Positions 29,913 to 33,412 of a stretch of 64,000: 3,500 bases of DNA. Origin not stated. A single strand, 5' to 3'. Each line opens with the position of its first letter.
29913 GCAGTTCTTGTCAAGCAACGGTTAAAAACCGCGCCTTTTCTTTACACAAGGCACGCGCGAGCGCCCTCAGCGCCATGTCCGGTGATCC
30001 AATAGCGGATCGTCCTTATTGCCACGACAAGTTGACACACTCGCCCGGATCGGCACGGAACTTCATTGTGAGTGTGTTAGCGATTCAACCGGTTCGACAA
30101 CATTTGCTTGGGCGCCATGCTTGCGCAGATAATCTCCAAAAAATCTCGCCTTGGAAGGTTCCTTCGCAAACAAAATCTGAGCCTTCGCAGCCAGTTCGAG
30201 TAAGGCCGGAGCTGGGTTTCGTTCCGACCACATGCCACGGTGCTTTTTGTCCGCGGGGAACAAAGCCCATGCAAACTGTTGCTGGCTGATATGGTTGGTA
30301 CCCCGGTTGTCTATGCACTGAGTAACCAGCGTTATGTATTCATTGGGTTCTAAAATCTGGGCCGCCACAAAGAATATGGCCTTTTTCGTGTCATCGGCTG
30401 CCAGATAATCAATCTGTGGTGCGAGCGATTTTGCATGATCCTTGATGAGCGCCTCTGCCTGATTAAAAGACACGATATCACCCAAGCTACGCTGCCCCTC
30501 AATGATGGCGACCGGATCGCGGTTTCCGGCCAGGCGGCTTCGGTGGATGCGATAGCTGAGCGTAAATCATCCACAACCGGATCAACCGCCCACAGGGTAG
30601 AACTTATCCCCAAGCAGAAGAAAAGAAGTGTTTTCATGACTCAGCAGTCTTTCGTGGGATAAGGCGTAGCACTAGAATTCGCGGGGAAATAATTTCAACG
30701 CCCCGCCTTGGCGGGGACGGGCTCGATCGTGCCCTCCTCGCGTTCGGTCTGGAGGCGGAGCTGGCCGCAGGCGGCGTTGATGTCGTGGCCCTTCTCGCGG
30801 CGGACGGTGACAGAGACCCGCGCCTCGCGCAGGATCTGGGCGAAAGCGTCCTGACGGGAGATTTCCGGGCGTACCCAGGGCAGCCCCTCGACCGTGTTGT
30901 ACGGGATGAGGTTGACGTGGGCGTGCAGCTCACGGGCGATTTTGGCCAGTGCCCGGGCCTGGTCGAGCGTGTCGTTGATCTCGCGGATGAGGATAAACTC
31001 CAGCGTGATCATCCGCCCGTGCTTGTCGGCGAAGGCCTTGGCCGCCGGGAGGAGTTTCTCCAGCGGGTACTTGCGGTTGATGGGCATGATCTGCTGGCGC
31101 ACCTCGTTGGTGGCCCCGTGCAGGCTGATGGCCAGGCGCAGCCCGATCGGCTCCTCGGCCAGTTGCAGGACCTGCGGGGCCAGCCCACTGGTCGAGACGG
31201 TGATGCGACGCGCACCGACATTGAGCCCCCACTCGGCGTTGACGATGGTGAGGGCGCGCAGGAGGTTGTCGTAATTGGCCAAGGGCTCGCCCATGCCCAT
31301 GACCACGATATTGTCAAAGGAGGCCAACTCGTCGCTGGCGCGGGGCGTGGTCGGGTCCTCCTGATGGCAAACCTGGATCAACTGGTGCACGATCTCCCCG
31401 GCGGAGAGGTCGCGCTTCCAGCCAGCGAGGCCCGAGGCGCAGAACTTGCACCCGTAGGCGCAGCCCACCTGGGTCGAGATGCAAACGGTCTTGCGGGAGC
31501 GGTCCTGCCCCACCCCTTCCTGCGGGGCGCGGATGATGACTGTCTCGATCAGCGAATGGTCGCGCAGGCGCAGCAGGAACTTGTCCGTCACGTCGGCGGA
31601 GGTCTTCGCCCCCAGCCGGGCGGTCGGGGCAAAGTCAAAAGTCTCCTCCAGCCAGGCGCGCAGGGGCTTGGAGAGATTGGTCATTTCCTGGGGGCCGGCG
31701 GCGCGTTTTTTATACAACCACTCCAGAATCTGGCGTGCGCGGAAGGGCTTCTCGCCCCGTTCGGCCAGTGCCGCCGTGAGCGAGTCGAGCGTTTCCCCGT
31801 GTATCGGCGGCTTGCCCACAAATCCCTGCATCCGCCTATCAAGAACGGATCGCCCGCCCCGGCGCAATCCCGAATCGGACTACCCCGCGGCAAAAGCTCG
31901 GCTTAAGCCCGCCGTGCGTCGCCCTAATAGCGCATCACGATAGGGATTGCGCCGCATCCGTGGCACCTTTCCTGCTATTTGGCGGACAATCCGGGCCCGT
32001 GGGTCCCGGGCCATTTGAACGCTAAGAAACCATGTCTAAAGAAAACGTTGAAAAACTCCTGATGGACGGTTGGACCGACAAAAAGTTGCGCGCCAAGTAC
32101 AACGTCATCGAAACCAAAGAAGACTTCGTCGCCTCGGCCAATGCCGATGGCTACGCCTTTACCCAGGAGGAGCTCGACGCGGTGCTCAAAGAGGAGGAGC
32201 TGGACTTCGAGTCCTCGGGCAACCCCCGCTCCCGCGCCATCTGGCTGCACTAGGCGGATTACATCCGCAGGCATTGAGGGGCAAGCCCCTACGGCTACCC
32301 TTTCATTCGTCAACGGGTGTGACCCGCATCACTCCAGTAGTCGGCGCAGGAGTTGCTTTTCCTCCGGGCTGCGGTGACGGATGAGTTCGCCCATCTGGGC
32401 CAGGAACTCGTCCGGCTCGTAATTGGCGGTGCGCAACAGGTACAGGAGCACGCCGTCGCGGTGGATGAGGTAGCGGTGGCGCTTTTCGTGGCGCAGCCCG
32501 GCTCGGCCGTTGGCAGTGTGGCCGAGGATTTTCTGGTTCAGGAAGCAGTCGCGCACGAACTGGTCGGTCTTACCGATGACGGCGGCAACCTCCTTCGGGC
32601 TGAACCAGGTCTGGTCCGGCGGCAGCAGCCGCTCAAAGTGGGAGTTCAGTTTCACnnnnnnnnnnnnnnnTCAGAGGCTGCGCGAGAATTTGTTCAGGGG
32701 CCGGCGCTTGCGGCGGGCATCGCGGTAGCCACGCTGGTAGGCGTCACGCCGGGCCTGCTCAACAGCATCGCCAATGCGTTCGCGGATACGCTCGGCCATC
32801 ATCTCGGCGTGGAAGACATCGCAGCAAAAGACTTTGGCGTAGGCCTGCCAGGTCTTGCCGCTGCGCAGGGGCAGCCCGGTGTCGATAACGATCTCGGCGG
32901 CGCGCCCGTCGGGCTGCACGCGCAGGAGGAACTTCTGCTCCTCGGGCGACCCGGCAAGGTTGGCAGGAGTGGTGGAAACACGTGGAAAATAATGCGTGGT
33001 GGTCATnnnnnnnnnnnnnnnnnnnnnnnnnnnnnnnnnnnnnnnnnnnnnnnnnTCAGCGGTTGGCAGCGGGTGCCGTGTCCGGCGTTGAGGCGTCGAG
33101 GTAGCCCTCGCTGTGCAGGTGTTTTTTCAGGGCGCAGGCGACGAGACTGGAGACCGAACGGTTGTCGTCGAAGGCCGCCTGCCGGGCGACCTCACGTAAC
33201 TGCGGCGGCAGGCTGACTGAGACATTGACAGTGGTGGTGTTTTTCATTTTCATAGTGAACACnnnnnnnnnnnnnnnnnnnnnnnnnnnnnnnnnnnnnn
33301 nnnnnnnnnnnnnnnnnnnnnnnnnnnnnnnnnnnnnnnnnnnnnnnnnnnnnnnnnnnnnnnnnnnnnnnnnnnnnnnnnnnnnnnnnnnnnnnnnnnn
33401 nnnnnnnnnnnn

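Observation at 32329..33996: Compact integrase-less genetic switch: divergent RHH genes with an Xis-like early operon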

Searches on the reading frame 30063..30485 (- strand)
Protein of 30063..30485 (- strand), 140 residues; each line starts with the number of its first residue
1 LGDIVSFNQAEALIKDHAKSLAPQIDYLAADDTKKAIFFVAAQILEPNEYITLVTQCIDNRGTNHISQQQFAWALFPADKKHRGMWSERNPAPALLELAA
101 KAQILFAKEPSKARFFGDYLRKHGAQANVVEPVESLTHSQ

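Call 4: search_protein_families(library=pfam, proteins=[window:30063-30485:-], max_evalue=1)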
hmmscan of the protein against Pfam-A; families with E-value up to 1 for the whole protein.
window:30063-30485:- (140 aa): 1 family
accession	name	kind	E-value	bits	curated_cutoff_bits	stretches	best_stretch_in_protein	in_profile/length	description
PF05524.18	PEP-utilisers_N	-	0.12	13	24.4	1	6-64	39-94/121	PEP-utilising enzyme, N-terminal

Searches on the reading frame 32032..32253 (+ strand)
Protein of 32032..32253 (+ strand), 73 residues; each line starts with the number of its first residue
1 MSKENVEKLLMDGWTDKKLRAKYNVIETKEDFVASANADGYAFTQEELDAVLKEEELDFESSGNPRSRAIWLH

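Call 4: search_protein_families(library=pfam, proteins=[window:32032-32253:+], max_evalue=1)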
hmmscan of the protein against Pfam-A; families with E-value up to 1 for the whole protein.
window:32032-32253:+ (73 aa): 1 family
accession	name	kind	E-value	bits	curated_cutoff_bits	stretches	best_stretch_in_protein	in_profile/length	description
PF07862.16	Nif11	-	2.3e-13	50.6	23.8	1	1-48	1-48/48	Nif11 domain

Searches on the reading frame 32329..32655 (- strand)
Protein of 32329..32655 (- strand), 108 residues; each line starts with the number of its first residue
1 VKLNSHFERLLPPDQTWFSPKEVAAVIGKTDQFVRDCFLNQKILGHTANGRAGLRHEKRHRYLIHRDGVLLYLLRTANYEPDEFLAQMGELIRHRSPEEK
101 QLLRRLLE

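Call 4: search_protein_families(library=pfam, proteins=[window:32329-32655:-], max_evalue=1)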
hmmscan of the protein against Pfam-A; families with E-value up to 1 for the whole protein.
window:32329-32655:- (108 aa): 1 family
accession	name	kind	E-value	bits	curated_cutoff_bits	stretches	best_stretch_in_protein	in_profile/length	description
PF12728.13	HTH_17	-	0.14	12.9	27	1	17-73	1-47/51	Helix-turn-helix domain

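Call 5: search_protein_families(library=phrogs, proteins=[window:32329-32655:-], max_evalue=1)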
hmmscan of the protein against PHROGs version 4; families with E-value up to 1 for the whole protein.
window:32329-32655:- (108 aa): 1 family
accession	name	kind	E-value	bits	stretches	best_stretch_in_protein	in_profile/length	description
phrog_6058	-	unknown function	0.0012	19.6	1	20-106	27-110/113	-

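Call 6: search_protein_families(library=padloc, proteins=[window:32329-32655:-], max_evalue=1)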
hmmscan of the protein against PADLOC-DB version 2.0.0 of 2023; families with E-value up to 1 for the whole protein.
window:32329-32655:- (108 aa): 0 families

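Call 7: search_protein_families(library=ncbifam, proteins=[window:32329-32655:-], max_evalue=1)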
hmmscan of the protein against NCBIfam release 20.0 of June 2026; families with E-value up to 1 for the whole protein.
window:32329-32655:- (108 aa): 0 families

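Call 34: find_homologous_proteins(query=window:32329-32655:-)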
Query window:32329-32655:- (108 aa): 23 proteins with E <= 0.001 among 26 candidates.
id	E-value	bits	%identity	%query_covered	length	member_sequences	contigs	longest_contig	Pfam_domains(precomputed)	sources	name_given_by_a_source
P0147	4.3e-67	241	100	100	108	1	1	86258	-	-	-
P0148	4.6e-55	202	85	98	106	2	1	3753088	-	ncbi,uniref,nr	ncbi:hypothetical protein [Ruficoccus sp. ZRK36]|uniref:hypothetical protein n=1 Tax=Ruficoccus sp. 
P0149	6.3e-55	201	82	100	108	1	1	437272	-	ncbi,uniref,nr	ncbi:hypothetical protein H5P28_08075 [Ruficoccus amylovorans]|uniref:DNA-binding protein n=1 Tax=Ru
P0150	3.3e-51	189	79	100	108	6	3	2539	-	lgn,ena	-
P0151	3.3e-43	164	72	81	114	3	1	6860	-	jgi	-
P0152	1.3e-37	146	62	81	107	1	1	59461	-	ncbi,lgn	-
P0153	9.5e-37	143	64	98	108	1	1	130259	-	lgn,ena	-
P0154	9.5e-36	140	63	96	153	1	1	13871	-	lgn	-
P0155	1.6e-35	139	55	100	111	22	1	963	-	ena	-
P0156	3.2e-33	132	63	88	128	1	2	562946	-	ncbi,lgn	ncbi:MAG: hypothetical protein ACFBZ8_04560 [Opitutales bacterium]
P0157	1.9e-32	129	61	87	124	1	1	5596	-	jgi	jgi:hypothetical protein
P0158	9.4e-32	127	59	87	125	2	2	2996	-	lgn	-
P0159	6.9e-31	124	57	90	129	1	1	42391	-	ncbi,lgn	ncbi:MAG: hypothetical protein ACFBZ8_13820 [Opitutales bacterium]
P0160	7.3e-31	124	56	95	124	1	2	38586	-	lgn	-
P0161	1.5e-30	123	64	84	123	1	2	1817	-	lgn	-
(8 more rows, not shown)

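Call 39: search_solved_structures(query=A4, max_evalue=10, show_alignments=2)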
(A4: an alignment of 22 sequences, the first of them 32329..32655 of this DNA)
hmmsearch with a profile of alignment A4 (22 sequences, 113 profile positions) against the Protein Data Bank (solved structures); distinct sequences matched with E-value up to 10: 5.
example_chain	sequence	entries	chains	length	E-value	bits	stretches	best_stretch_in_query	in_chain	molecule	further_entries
6g1t_A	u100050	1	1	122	0.1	15.5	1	18-44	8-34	AM32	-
5i8l_A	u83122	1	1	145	0.11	15.4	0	77-107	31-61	Lysozyme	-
4p0y_A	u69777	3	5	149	0.18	14.7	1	18-44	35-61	AM32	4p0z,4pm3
4b2f_A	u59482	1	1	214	0.47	13.4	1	4-65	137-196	PUTATIVE ANTIGEN P35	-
7suk_LM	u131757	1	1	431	1.7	11.6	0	62-95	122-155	U3 small nucleolar RNA-associated protein 10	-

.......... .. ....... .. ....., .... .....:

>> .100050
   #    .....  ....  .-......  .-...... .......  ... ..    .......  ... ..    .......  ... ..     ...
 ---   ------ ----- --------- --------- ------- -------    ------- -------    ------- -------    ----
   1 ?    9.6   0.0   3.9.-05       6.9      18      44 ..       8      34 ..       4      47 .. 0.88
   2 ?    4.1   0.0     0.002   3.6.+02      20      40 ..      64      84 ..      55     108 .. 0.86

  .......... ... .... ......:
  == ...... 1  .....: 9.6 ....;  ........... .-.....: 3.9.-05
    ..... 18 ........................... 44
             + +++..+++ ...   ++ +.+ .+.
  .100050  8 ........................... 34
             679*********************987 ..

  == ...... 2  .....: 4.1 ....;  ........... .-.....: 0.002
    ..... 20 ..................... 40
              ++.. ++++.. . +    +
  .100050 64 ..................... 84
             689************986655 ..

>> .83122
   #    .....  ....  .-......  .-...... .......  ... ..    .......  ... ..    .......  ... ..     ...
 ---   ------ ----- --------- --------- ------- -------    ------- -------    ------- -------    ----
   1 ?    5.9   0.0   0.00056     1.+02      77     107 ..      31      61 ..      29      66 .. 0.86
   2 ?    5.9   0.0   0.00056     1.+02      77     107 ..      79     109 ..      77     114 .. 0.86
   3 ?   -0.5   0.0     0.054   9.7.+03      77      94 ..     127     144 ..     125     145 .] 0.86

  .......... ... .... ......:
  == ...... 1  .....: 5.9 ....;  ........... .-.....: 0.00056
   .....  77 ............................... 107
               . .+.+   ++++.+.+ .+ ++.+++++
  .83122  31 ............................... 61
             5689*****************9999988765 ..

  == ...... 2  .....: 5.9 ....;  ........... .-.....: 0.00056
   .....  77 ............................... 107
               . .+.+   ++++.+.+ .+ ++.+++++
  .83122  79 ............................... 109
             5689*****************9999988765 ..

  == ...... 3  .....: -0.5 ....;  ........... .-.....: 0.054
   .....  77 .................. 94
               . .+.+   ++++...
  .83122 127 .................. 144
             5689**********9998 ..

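Call 93: search_protein_families(library=pfam, alignment_id=A4, max_evalue=0.1)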
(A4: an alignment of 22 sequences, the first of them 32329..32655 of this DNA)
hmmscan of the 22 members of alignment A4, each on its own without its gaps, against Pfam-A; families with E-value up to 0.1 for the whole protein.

A. member 1, window:32329-32655:- (108 aa): 0 families

B. families by the number of members that match (of 22 scanned): 8 families
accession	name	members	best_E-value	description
PF12728.13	HTH_17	14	4e-05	Helix-turn-helix domain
PF02498.22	Bro-N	2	0.013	BRO family, N-terminal domain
PF06236.17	MelC1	2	0.03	Tyrosinase co-factor MelC1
PF09111.16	SLIDE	1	0.049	SLIDE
PF18088.7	Glyco_H_20C_C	1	0.051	Glycoside Hydrolase 20C C-terminal domain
PF00790.25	VHS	1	0.053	VHS domain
PF10743.14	Phage_Cox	1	0.058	Regulatory phage protein cox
PF06760.16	DUF1221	1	0.081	Protein of unknown function (DUF1221)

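Call 94: search_protein_families(library=phrogs, alignment_id=A4, max_evalue=0.01)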
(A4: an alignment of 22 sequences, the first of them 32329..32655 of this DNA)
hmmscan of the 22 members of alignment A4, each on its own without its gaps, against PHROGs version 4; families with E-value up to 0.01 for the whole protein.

A. member 1, window:32329-32655:- (108 aa): 1 family
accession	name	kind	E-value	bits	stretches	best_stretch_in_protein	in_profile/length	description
phrog_6058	-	unknown function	0.0012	19.6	1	20-106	27-110/113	-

B. families by the number of members that match (of 22 scanned): 3 families
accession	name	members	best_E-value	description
phrog_6058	-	7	3.5e-06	-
phrog_34700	-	2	7.3e-05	transcriptional regulator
phrog_6401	-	1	0.0026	DNA binding protein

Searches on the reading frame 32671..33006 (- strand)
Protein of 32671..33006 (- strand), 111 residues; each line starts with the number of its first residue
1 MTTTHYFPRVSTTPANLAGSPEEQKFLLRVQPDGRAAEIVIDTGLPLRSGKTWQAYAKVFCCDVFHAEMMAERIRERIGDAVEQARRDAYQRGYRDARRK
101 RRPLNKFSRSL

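Call 4: search_protein_families(library=pfam, proteins=[window:32671-33006:-], max_evalue=1)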
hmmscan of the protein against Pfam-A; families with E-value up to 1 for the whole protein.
window:32671-33006:- (111 aa): 1 family
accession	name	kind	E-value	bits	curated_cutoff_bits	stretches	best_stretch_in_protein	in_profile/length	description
PF00640.29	PID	-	0.065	13.7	20.9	1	58-85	106-133/140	Phosphotyrosine interaction domain (PTB/PID)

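Call 5: search_protein_families(library=phrogs, proteins=[window:32671-33006:-], max_evalue=1)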
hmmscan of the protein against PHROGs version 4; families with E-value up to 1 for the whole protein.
window:32671-33006:- (111 aa): 1 family
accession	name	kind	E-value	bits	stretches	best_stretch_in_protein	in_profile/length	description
phrog_4785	-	unknown function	0.23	13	1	63-97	16-50/94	-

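Call 6: search_protein_families(library=padloc, proteins=[window:32671-33006:-], max_evalue=1)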
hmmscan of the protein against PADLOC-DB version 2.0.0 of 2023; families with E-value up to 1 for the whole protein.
window:32671-33006:- (111 aa): 0 families

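Call 7: search_protein_families(library=ncbifam, proteins=[window:32671-33006:-], max_evalue=1)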
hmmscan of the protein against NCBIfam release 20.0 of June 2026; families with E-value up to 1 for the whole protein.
window:32671-33006:- (111 aa): 0 families

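Call 33: find_homologous_proteins(query=window:32671-33006:-)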
Query window:32671-33006:- (111 aa): 8 proteins with E <= 0.001 among 12 candidates.
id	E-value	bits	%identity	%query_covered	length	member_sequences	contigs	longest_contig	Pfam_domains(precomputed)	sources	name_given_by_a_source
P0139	1.6e-68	246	100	100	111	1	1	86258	-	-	-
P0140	1.0e-44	169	72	100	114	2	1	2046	-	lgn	-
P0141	1.3e-43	166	70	100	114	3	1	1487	-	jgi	jgi:hypothetical protein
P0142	1.3e-41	159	73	89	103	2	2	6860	-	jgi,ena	-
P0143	2.5e-39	152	81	77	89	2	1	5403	-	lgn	-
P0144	8.8e-39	150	69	94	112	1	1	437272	-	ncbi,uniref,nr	ncbi:hypothetical protein H5P28_08080 [Ruficoccus amylovorans]|uniref:Uncharacterized protein n=1 Ta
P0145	1.8e-37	146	67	95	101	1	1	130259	-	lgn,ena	-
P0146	1.1e-35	140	66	92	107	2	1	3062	-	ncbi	ncbi:MAG: hypothetical protein ACQKBW_05825 [Puniceicoccales bacterium]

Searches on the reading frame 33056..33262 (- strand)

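Call 4: search_protein_families(library=pfam, proteins=[window:33056-33262:-], max_evalue=1)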
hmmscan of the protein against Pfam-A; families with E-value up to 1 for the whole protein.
window:33056-33262:- (68 aa): 1 family
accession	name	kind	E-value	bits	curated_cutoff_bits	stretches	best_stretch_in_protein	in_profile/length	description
PF07878.17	RHH_5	-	0.00028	21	26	1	14-50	4-40/43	CopG-like RHH_1 or ribbon-helix-helix domain, RHH_5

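Call 5: search_protein_families(library=phrogs, proteins=[window:33056-33262:-], max_evalue=1)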
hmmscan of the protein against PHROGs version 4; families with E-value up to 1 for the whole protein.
window:33056-33262:- (68 aa): 9 families
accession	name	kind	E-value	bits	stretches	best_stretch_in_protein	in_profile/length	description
phrog_582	-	transcription regulation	0.00025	22.3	1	4-53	50-99/105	Arc-like repressor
phrog_2685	-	other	0.00034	22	1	13-52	20-59/161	partition protein ATPase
phrog_3431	-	transcription regulation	0.0075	17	1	3-41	9-48/67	Arc-like repressor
phrog_228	-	transcription regulation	0.026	15.3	1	6-58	5-57/251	Arc-like repressor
phrog_497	-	moron, auxiliary metabolic gene and host takeover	0.055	13.9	1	3-52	94-143/342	toxin-antitoxin system HicB-like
phrog_8682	-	unknown function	0.13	13.7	1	7-51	11-56/86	-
phrog_7325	-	transcription regulation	0.16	13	1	9-56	53-101/151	CopG-like transcriptional repressor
phrog_795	-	other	0.19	13.1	1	3-52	9-58/116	partition protein ATPase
phrog_1388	-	unknown function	0.32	12.2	1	13-64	7-53/143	-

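Call 6: search_protein_families(library=padloc, proteins=[window:33056-33262:-], max_evalue=1)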
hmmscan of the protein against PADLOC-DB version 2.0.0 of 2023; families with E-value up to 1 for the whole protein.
window:33056-33262:- (68 aa): 0 families

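Call 7: search_protein_families(library=ncbifam, proteins=[window:33056-33262:-], max_evalue=1)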
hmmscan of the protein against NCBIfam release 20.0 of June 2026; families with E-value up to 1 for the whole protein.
window:33056-33262:- (68 aa): 0 families
